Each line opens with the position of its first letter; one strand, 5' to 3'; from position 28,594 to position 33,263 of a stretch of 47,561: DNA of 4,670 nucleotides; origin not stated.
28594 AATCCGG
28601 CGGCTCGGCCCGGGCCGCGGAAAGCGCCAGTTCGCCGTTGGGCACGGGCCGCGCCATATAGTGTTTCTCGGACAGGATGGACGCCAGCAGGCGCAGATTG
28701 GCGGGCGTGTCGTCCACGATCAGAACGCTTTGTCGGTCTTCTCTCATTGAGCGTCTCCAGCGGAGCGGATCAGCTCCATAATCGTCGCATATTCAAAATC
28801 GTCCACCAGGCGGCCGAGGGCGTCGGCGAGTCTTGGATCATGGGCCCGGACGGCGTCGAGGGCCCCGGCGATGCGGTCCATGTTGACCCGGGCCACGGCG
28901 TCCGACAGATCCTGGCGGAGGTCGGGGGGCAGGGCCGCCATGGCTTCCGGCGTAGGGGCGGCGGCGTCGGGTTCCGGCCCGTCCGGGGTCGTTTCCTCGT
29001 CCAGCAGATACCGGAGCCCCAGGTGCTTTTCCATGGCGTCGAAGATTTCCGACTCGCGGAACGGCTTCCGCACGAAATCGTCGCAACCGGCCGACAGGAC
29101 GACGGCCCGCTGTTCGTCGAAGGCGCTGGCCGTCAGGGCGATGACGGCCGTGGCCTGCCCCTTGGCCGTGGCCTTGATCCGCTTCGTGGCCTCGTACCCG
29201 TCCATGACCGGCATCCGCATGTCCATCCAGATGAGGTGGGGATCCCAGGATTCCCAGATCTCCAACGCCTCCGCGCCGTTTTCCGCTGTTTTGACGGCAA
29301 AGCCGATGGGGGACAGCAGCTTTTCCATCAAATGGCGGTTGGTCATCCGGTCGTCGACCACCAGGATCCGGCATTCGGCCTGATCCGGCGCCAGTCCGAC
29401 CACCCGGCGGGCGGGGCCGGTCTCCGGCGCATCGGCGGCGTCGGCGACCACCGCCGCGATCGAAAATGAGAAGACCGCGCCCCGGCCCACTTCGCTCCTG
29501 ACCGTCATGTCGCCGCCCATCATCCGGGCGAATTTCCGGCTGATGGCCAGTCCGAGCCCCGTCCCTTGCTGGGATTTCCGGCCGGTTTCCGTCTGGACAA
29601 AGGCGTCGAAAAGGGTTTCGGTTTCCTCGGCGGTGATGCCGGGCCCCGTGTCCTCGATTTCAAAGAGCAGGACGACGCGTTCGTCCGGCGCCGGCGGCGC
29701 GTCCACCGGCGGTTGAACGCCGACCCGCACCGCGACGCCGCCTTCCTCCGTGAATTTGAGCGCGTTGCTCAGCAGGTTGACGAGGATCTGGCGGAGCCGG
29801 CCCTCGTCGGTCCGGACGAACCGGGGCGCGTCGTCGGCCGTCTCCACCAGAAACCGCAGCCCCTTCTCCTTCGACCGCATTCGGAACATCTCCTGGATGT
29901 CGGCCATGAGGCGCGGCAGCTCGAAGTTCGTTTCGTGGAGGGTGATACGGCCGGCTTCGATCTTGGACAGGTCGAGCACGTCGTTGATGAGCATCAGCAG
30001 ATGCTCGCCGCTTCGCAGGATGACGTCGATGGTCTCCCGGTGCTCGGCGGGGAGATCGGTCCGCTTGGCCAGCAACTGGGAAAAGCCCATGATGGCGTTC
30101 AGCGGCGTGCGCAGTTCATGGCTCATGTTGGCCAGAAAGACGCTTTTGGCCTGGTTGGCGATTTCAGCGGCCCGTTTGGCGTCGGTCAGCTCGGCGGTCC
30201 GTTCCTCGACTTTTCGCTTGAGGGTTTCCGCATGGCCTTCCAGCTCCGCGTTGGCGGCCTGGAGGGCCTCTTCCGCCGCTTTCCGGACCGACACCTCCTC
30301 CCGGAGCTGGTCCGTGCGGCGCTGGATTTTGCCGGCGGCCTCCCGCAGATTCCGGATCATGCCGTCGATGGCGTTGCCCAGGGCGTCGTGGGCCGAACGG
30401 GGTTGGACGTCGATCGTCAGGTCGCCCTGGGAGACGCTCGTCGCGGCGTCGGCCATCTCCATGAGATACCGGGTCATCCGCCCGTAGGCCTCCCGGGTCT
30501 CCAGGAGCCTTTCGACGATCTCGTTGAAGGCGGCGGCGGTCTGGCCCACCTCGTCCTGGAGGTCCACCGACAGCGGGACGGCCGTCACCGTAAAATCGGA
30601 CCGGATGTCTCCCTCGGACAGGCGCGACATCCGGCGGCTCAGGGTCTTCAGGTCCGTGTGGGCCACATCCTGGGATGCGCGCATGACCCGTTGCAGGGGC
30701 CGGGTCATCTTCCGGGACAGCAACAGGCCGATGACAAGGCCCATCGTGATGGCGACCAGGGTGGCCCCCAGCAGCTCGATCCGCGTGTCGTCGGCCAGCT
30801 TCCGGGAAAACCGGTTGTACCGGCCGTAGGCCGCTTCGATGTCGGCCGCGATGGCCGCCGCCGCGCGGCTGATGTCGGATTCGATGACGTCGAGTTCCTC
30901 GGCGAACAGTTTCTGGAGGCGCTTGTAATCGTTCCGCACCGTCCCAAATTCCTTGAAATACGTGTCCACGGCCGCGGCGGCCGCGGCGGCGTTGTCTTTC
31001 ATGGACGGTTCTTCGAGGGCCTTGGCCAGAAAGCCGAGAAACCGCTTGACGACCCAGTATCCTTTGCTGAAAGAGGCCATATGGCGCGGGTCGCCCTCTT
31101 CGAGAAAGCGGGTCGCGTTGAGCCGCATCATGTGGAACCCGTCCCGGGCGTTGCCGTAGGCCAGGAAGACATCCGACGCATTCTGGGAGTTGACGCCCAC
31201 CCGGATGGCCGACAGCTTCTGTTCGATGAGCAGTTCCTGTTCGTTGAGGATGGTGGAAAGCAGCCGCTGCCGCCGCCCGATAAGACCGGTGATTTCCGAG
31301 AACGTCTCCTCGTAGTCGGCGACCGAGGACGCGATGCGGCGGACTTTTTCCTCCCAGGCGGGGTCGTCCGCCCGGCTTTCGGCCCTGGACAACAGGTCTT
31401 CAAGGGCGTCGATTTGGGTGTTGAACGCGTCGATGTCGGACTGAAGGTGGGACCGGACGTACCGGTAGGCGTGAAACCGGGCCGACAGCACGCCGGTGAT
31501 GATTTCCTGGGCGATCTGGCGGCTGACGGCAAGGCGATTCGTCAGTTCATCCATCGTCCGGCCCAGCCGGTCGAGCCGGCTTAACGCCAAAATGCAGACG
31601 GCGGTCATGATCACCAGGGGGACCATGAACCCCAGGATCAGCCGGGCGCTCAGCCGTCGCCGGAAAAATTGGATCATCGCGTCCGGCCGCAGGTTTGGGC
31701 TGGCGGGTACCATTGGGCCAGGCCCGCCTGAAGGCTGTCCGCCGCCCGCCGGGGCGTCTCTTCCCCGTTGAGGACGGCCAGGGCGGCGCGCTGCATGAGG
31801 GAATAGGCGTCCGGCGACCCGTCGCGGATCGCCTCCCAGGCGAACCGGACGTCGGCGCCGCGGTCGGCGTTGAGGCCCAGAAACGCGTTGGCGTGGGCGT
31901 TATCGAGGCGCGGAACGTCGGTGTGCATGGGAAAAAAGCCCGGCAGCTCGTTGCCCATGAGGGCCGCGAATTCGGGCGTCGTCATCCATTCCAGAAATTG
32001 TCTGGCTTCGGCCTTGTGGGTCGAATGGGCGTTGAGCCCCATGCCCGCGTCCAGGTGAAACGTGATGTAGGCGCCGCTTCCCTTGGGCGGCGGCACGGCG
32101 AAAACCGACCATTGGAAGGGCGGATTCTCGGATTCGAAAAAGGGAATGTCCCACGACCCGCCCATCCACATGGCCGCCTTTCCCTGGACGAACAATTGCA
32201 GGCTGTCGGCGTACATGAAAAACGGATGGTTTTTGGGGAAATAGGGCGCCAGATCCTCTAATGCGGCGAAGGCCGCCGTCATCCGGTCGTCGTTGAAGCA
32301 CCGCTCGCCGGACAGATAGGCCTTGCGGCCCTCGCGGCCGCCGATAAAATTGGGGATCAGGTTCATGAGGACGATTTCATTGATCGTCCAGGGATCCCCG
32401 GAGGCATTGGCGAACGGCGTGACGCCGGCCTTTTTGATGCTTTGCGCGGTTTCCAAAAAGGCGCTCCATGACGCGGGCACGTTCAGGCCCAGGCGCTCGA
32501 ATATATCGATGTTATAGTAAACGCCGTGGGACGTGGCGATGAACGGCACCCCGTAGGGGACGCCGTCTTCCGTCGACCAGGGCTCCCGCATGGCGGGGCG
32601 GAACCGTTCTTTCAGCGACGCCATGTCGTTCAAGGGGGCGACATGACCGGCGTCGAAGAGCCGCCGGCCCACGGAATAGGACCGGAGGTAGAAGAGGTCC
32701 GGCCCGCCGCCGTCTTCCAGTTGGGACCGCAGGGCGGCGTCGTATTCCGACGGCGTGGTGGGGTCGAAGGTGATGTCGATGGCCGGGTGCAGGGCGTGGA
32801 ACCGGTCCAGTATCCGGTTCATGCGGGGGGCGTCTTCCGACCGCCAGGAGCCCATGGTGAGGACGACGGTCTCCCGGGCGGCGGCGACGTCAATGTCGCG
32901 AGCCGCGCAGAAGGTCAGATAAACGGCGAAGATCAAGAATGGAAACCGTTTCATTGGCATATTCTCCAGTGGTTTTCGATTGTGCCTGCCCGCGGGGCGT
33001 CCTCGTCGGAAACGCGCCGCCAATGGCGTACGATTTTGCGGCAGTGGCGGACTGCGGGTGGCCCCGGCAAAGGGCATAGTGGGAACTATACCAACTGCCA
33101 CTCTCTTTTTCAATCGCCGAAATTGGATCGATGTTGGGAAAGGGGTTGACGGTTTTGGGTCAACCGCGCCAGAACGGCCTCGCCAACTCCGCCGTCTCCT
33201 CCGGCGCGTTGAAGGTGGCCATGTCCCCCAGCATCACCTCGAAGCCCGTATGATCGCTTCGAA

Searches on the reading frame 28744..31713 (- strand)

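Call 14: search_protein_families(library=pfam, proteins=[window:28744-31713:-], max_evalue=0.001)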
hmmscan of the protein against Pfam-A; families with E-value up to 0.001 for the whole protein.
window:28744-31713:- (989 aa): 5 families
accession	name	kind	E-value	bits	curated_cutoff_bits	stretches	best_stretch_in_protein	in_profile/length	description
PF02518.31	HATPase_c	-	1.1e-25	90.7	26.4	1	636-752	2-107/111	Histidine kinase-, DNA gyrase B-, and HSP90-like ATPase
PF00072.30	Response_reg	-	1.7e-25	89.7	30.2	1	783-894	1-110/111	Response regulator receiver domain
PF00512.31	HisKA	-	7.6e-23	80.8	26.9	1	523-588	2-66/66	His Kinase A (phospho-acceptor) domain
PF00672.30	HAMP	-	1.5e-10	41.7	25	1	331-404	1-52/53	HAMP domain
PF23198.2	PDE8A_N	-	4.9e-05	23.7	29.6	1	803-875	33-106/147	PDE8A-like, N-terminal domain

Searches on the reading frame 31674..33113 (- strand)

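Call 14: search_protein_families(library=pfam, proteins=[window:31674-33113:-], max_evalue=0.001)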
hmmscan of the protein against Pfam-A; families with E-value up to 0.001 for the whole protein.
window:31674-33113:- (479 aa): 3 families
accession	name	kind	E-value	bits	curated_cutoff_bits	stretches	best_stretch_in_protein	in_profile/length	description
PF01547.30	SBP_bac_1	-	1.5e-40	140.5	26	1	98-381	10-304/307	Bacterial extracellular solute-binding protein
PF13416.11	SBP_bac_8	-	3.7e-28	99.5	27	1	102-409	3-274/279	Bacterial extracellular solute-binding protein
PF13531.11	SBP_bac_11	-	0.00069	19.9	25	0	97-160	12-70/227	Bacterial extracellular solute-binding protein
